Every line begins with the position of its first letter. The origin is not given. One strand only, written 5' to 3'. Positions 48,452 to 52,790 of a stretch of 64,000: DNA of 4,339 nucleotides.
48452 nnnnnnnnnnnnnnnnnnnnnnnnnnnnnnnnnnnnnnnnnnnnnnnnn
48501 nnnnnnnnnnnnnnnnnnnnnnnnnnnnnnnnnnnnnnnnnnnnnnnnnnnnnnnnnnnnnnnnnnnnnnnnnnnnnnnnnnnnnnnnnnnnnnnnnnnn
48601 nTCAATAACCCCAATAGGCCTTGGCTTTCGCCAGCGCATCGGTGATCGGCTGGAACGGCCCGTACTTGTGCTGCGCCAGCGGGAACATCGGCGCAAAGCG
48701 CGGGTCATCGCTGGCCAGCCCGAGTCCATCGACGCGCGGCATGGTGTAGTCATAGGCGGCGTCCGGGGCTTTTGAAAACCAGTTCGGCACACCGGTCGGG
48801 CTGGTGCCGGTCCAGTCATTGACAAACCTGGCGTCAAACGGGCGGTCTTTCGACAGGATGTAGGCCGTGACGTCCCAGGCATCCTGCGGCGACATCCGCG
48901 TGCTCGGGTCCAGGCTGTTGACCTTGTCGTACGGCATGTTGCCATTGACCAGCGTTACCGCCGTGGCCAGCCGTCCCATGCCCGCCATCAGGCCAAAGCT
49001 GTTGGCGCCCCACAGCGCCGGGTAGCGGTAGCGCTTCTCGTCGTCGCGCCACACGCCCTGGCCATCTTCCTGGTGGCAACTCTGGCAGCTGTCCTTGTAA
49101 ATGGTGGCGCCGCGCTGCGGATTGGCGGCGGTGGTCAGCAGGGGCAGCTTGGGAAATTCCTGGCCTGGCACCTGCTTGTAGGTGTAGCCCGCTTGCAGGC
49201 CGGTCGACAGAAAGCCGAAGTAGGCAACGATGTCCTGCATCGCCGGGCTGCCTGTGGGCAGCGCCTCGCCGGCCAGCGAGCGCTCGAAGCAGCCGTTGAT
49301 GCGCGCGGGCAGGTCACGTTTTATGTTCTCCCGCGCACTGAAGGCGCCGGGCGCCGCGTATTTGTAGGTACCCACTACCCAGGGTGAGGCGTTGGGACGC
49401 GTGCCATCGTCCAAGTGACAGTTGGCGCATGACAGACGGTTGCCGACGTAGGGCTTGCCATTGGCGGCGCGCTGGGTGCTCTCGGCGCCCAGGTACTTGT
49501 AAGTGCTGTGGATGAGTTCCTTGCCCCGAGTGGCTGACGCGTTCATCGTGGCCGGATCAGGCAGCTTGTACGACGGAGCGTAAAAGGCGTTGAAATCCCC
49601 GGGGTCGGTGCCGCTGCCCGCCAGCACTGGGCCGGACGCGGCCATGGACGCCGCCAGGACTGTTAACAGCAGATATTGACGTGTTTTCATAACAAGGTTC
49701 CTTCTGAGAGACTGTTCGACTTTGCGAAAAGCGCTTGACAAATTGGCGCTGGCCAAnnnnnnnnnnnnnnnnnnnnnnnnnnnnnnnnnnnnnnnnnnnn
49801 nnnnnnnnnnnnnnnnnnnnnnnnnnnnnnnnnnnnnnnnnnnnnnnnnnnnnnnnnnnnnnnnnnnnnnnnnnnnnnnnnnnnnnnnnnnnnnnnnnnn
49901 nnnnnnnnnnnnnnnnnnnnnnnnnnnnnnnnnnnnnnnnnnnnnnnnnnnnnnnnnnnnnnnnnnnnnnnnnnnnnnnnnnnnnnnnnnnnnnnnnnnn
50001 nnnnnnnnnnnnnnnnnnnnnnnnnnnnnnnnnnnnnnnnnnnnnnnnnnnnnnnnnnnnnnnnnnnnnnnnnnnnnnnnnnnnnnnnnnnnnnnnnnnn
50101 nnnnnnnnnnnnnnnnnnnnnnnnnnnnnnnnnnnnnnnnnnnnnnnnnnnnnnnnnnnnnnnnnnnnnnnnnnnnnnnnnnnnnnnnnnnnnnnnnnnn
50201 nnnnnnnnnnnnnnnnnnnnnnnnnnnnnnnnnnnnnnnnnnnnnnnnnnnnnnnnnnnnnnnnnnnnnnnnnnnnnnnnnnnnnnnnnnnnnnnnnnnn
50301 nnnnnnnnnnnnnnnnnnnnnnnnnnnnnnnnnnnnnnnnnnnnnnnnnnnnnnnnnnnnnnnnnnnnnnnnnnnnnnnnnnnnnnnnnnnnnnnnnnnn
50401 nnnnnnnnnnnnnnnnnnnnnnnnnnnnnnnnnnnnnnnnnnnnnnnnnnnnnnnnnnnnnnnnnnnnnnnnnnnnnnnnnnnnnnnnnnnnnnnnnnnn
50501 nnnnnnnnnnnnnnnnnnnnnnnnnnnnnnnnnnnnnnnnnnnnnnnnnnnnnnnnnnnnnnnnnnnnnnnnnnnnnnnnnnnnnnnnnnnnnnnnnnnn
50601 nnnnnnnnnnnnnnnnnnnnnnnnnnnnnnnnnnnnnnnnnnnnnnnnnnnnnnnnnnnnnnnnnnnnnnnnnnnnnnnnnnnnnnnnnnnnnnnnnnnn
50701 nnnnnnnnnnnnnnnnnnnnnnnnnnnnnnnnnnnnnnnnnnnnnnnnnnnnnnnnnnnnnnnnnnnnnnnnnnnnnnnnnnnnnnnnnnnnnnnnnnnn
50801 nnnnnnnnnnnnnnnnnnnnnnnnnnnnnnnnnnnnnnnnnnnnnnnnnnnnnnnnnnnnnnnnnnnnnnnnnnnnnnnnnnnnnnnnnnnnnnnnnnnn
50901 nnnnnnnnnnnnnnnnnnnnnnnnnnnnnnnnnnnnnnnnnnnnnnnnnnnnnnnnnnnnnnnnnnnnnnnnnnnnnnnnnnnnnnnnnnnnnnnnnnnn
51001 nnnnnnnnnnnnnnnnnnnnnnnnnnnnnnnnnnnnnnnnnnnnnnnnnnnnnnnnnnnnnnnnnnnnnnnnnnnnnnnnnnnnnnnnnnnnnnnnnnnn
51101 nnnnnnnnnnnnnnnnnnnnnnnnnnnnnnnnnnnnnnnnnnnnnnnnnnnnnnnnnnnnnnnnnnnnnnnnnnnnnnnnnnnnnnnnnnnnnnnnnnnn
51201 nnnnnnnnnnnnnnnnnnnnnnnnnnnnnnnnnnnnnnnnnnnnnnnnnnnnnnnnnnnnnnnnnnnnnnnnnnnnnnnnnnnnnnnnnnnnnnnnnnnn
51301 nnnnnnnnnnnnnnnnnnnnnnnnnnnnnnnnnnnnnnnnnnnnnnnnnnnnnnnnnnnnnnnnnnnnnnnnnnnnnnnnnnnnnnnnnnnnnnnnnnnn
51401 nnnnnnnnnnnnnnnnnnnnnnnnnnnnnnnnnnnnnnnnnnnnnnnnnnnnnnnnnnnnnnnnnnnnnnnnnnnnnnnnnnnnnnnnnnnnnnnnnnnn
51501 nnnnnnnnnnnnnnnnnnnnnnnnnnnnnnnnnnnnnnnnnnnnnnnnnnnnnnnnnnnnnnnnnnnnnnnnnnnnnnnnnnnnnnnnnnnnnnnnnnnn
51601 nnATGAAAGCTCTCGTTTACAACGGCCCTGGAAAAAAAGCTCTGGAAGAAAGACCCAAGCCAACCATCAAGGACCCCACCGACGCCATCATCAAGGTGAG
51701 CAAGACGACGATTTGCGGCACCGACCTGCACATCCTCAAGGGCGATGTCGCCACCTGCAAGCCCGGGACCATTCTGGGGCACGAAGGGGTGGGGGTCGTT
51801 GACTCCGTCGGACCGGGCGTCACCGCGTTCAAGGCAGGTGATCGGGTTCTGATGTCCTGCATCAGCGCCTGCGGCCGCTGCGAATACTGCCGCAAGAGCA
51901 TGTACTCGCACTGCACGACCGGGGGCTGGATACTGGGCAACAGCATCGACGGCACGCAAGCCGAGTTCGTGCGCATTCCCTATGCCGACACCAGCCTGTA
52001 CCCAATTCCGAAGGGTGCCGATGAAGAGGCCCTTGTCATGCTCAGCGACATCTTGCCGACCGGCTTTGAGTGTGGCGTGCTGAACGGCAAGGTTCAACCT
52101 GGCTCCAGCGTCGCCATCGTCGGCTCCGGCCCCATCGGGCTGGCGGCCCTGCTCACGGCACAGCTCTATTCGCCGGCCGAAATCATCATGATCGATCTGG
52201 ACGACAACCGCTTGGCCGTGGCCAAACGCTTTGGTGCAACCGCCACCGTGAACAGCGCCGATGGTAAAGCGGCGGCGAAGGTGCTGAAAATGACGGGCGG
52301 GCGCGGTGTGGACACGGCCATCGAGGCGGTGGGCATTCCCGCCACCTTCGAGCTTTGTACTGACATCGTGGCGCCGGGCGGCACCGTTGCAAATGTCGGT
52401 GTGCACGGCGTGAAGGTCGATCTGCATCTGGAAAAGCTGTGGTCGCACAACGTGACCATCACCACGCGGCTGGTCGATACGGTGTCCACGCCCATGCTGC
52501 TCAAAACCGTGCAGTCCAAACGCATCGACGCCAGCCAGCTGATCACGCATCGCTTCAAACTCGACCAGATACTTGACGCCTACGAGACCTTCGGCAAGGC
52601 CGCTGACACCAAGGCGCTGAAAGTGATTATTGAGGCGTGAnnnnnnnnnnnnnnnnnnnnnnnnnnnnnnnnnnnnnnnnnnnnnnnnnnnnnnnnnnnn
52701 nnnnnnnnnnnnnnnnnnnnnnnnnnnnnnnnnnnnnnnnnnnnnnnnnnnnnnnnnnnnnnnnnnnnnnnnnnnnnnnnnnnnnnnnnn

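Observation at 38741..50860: Candidate periplasmic thiosulfate/tetrathionate cycling system: tsdA-tsdA'-ttrBCA-rhodanese, with TlpA and ttrSR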

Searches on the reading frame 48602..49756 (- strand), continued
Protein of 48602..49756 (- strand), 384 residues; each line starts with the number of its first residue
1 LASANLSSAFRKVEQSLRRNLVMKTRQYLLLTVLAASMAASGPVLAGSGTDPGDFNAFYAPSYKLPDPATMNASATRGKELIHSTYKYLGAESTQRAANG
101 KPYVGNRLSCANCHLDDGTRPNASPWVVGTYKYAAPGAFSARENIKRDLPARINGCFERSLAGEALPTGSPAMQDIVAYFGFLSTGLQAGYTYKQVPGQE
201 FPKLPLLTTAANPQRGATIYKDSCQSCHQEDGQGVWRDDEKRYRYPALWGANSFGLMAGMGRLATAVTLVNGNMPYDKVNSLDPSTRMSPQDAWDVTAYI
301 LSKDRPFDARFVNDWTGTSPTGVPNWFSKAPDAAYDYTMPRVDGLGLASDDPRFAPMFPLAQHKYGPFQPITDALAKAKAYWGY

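Call 23: find_encoding_contigs(protein=P0141, flank=10000, max_places=3)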
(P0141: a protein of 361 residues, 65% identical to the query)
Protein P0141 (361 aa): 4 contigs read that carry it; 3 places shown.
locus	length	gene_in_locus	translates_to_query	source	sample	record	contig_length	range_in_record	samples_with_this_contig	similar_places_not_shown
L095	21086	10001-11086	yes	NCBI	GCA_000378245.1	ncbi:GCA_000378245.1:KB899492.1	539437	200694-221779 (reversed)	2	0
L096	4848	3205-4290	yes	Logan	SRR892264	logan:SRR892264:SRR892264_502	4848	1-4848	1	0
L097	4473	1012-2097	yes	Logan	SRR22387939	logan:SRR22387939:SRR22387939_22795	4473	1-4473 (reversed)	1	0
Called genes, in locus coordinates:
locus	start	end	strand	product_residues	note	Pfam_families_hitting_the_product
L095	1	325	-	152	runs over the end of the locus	PF04828:GFA (weak)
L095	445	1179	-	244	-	PF00005:ABC_tran, PF13304:AAA_21 (faint), PF12399:BCA_ABC_TP_C (faint)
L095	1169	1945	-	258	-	PF00005:ABC_tran, PF13304:AAA_21 (faint), PF12399:BCA_ABC_TP_C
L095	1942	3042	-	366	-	PF02653:BPD_transp_2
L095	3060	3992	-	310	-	PF02653:BPD_transp_2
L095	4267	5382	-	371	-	PF13458:Peripla_BP_6, PF01094:ANF_receptor, PF13433:Peripla_BP_5 (weak)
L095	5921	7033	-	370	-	PF13433:Peripla_BP_5, PF13458:Peripla_BP_6, PF01094:ANF_receptor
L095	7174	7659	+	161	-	PF04355:BamE (faint)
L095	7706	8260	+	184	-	-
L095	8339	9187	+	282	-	PF00561:Abhydrolase_1, PF12146:Hydrolase_4, PF12697:Abhydrolase_6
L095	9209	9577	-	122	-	PF00903:Glyoxalase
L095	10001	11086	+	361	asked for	PF13442:Cytochrome_CBB3 (faint), PF21342:SoxA-TsdA_cyt-c (faint), PF00034:Cytochrom_C (weak)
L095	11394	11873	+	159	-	PF07963:N_methyl (weak), PF16732:ComP_DUS, PF00114:Pilin (weak)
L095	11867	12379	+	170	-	PF07963:N_methyl (weak), PF12019:GspH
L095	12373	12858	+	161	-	PF07963:N_methyl (weak)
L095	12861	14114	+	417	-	PF16074:PilW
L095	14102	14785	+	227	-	-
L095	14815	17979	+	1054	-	PF05567:T4P_PilY1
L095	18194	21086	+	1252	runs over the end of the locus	PF02574:S-methyl_trans, PF00809:Pterin_bind, PF02607:B12-binding_2, PF02310:B12-binding, PF02965:Met_synt_B12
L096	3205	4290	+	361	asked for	PF13442:Cytochrome_CBB3 (faint), PF21342:SoxA-TsdA_cyt-c (faint), PF00034:Cytochrom_C (weak)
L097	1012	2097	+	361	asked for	PF13442:Cytochrome_CBB3 (faint), PF21342:SoxA-TsdA_cyt-c (faint), PF00034:Cytochrom_C (weak)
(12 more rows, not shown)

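Call 49: find_encoding_contigs(protein=P0173, flank=10000, max_places=2)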
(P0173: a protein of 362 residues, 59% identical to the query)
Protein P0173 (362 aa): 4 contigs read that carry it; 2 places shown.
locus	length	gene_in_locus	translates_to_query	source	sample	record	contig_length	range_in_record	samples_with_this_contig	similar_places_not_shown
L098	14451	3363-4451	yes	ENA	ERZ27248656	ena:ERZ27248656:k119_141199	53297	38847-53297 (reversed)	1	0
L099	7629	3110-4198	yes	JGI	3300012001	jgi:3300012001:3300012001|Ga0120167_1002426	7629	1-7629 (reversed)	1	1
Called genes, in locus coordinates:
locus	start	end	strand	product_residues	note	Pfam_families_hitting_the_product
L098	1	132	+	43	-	?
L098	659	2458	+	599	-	PF12974:Phosphonate-bd, PF00512:HisKA, PF02518:HATPase_c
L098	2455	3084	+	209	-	PF00072:Response_reg, PF08281:Sigma70_r4_2 (weak), PF00196:GerE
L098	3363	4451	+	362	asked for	PF13442:Cytochrome_CBB3 (faint), PF00034:Cytochrom_C (weak)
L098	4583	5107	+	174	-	PF02635:DsrE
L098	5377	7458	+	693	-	PF22113:Mtrc-MtrF_II-IV_dom (faint), PF00034:Cytochrom_C (weak), PF21342:SoxA-TsdA_cyt-c, PF00034:Cytochrom_C (weak), PF13442:Cytochrome_CBB3 (weak)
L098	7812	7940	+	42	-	-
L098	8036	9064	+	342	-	PF01548:DEDD_Tnp_IS110, PF02371:Transposase_20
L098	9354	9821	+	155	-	PF17200:sCache_2, PF08269:dCache_2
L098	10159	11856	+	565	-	PF13188:PAS_8 (faint), PF08447:PAS_3, PF00989:PAS, PF08448:PAS_4, PF13426:PAS_9, PF08447:PAS_3 (weak), PF00990:GGDEF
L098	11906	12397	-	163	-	-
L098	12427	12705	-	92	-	-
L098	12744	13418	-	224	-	-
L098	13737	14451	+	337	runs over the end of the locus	PF00962:A_deaminase, PF19326:AMP_deaminase (weak)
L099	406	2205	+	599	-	PF12974:Phosphonate-bd, PF00512:HisKA, PF02518:HATPase_c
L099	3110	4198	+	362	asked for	PF13442:Cytochrome_CBB3 (faint), PF00034:Cytochrom_C (weak)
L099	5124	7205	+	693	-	PF22113:Mtrc-MtrF_II-IV_dom (faint), PF00034:Cytochrom_C (weak), PF21342:SoxA-TsdA_cyt-c, PF00034:Cytochrom_C (weak), PF13442:Cytochrome_CBB3 (weak)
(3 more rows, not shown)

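Call 50: find_encoding_contigs(protein=P0181, flank=10000, max_places=2)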
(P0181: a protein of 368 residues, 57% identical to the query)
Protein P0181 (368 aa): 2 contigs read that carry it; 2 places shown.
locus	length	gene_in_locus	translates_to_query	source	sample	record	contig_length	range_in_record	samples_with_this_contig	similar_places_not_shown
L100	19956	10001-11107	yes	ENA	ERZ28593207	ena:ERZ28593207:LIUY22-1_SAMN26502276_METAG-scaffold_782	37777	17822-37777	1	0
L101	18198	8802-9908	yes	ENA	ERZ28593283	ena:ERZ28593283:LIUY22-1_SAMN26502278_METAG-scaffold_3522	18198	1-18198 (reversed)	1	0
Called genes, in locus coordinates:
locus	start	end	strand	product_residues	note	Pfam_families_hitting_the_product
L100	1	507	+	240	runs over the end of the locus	PF02861:Clp_N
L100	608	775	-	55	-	-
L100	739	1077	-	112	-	PF04075:F420H2_quin_red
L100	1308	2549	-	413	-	PF06965:Na_H_antiport_1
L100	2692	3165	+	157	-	PF00581:Rhodanese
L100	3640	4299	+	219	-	PF13237:Fer4_10 (weak), PF13247:Fer4_11, PF12838:Fer4_7, PF13187:Fer4_9 (weak), PF00037:Fer4, PF12837:Fer4_6, PF13237:Fer4_10, PF13247:Fer4_11, +1 more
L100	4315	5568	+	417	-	PF03916:NrfD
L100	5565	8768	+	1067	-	PF00384:Molybdopterin, PF01568:Molydop_binding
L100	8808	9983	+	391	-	PF12797:Fer4_2 (faint), PF12838:Fer4_7, PF13187:Fer4_9, PF00037:Fer4 (weak), PF12837:Fer4_6 (weak), PF12838:Fer4_7, PF13187:Fer4_9, PF13237:Fer4_10 (weak), +3 more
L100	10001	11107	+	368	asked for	PF13442:Cytochrome_CBB3 (weak), PF00034:Cytochrom_C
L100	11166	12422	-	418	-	PF03453:MoeA_N, PF00994:MoCF_biosynth, PF03454:MoeA_C (weak)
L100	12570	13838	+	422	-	PF07992:Pyr_redox_2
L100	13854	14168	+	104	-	PF04358:DsrC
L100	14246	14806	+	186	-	PF13686:DrsE_2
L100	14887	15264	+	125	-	PF00085:Thioredoxin, PF13098:Thioredoxin_2 (weak)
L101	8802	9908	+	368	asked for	PF13442:Cytochrome_CBB3 (weak), PF00034:Cytochrom_C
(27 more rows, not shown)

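Call 51: find_encoding_contigs(protein=P0147, flank=10000, max_places=2)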
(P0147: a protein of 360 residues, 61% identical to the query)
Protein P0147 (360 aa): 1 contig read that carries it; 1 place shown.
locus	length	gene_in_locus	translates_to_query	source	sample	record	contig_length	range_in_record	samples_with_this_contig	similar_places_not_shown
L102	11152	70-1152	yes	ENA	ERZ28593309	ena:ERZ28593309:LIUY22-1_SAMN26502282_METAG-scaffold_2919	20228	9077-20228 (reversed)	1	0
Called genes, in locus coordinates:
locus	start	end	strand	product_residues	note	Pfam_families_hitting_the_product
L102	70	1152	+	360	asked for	PF00034:Cytochrom_C, PF13442:Cytochrome_CBB3 (weak)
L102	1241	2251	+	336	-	PF21342:SoxA-TsdA_cyt-c, PF13442:Cytochrome_CBB3 (weak), PF00034:Cytochrom_C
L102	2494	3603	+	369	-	PF13458:Peripla_BP_6, PF13433:Peripla_BP_5, PF01094:ANF_receptor (weak)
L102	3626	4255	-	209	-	PF00072:Response_reg, PF08281:Sigma70_r4_2 (weak), PF00196:GerE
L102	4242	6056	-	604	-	PF12974:Phosphonate-bd, PF00512:HisKA, PF02518:HATPase_c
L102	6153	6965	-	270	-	-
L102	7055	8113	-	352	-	PF01636:APH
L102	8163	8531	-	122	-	-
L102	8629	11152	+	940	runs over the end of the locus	PF02739:5_3_exonuc_N, PF01367:5_3_exonuc, PF01612:DNA_pol_A_exo1, PF22619:DNA_polI_exo1 (weak), PF00476:DNA_pol_A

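Call 72: find_encoding_contigs(protein=P0152, flank=10000, max_places=2)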
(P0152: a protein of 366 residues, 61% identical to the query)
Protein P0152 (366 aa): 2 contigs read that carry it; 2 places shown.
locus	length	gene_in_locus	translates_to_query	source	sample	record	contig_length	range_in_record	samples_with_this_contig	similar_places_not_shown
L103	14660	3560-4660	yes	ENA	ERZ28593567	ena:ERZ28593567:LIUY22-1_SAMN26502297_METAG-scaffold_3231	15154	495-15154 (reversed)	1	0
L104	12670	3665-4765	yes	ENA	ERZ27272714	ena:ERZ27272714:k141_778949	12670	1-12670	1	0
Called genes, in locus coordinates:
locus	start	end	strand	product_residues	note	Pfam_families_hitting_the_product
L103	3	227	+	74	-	?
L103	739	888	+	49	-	-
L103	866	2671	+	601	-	PF12974:Phosphonate-bd, PF00512:HisKA (weak), PF02518:HATPase_c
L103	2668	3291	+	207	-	PF00072:Response_reg, PF08281:Sigma70_r4_2 (weak), PF00196:GerE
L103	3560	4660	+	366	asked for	PF21342:SoxA-TsdA_cyt-c (faint), PF13442:Cytochrome_CBB3 (faint), PF00034:Cytochrom_C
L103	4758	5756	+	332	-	PF21342:SoxA-TsdA_cyt-c, PF00034:Cytochrom_C, PF13442:Cytochrome_CBB3 (weak)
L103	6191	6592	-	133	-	PF00581:Rhodanese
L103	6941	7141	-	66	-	PF11127:YgaP-like_TM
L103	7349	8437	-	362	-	PF13609:Porin_4, PF00267:Porin_1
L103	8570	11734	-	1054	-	PF00384:Molybdopterin, PF01568:Molydop_binding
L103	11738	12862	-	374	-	-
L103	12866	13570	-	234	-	PF12838:Fer4_7 (weak), PF13247:Fer4_11, PF13237:Fer4_10 (weak), PF13187:Fer4_9 (weak), PF12838:Fer4_7 (weak), PF00037:Fer4, PF12797:Fer4_2 (weak), PF12837:Fer4_6 (weak), +2 more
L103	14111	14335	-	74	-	-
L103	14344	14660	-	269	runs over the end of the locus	?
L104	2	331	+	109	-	?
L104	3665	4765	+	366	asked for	PF21342:SoxA-TsdA_cyt-c (faint), PF13442:Cytochrome_CBB3 (faint), PF00034:Cytochrom_C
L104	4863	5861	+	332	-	PF21342:SoxA-TsdA_cyt-c, PF00034:Cytochrom_C, PF13442:Cytochrome_CBB3 (weak)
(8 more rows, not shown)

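Call 73: find_encoding_contigs(protein=P0180, flank=10000, max_places=2)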
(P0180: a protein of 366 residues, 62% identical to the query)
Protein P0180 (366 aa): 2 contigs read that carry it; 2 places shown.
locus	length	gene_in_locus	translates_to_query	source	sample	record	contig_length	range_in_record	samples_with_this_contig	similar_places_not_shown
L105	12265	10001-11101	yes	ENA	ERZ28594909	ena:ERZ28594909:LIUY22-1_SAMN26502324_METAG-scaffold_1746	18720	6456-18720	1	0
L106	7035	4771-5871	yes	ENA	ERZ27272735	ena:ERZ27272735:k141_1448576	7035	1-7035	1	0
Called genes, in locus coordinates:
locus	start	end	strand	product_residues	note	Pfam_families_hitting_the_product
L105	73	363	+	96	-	PF03466:LysR_substrate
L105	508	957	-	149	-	PF04214:DUF411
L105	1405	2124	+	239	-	-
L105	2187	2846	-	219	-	PF12766:Pyridox_oxase_2 (weak), PF01243:PNPOx_N, PF10590:PNP_phzG_C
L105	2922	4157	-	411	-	PF01136:Peptidase_U32, PF16325:Peptidase_U32_C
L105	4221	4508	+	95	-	PF01551:Peptidase_M23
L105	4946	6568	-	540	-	PF00989:PAS, PF13426:PAS_9, PF08447:PAS_3, PF00672:HAMP, PF00015:MCPsignal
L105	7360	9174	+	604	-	PF12974:Phosphonate-bd, PF00512:HisKA (weak), PF02518:HATPase_c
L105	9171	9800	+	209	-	PF00072:Response_reg, PF00196:GerE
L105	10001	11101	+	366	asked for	PF21342:SoxA-TsdA_cyt-c (faint), PF13442:Cytochrome_CBB3 (faint), PF00034:Cytochrom_C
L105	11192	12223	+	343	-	PF21342:SoxA-TsdA_cyt-c, PF00034:Cytochrom_C, PF13442:Cytochrome_CBB3 (weak)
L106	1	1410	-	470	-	?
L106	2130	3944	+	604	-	PF12974:Phosphonate-bd, PF00512:HisKA (weak), PF02518:HATPase_c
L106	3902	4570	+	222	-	PF00072:Response_reg, PF00196:GerE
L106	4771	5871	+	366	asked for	PF21342:SoxA-TsdA_cyt-c (faint), PF13442:Cytochrome_CBB3 (faint), PF00034:Cytochrom_C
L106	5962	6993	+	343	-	PF21342:SoxA-TsdA_cyt-c, PF00034:Cytochrom_C, PF13442:Cytochrome_CBB3 (weak)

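Call 74: find_encoding_contigs(protein=P0139, flank=10000, max_places=2)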
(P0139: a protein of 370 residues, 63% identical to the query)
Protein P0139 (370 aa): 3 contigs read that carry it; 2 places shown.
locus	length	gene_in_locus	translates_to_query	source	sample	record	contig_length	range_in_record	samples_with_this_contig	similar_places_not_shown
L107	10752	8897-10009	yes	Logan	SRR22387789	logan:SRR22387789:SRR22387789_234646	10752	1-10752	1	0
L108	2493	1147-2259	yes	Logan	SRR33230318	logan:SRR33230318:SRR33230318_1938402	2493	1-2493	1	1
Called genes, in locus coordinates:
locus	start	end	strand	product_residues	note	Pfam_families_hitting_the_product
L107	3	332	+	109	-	?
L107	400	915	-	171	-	-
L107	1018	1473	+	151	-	PF00293:NUDIX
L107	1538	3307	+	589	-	PF00563:EAL, PF00571:CBS (faint), PF00990:GGDEF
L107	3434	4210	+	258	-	PF03372:Exo_endo_phos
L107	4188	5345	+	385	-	PF13091:PLDc_2, PF00614:PLDc (faint), PF13091:PLDc_2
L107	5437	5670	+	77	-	-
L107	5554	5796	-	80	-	-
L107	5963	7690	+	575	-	PF00149:Metallophos, PF02872:5_nucleotid_C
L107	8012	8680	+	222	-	PF00027:cNMP_binding, PF13545:HTH_Crp_2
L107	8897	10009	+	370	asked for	PF13442:Cytochrome_CBB3 (faint), PF00034:Cytochrom_C (weak)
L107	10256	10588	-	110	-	PF01909:NTP_transf_2, PF18765:Polbeta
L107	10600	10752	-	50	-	?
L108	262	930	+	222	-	PF00027:cNMP_binding, PF13545:HTH_Crp_2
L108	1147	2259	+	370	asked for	PF13442:Cytochrome_CBB3 (faint), PF00034:Cytochrom_C (weak)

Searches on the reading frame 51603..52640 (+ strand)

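Call 46: search_protein_families(library=pfam, proteins=[window:51603-52640:+], max_evalue=0.00001)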
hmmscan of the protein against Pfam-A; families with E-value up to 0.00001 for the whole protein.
window:51603-52640:+ (345 aa): 3 families
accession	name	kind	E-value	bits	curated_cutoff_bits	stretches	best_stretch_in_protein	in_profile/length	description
PF08240.17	ADH_N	-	3.6e-27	95.1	23.5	1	25-136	2-103/104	Alcohol dehydrogenase GroES-like domain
PF00107.32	ADH_zinc_N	-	1.3e-23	83.8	31.8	1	177-290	1-113/129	Zinc-binding dehydrogenase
PF16912.11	Glu_dehyd_C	-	1.2e-06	28.6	34.9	1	168-329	32-200/211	Glucose dehydrogenase C-terminus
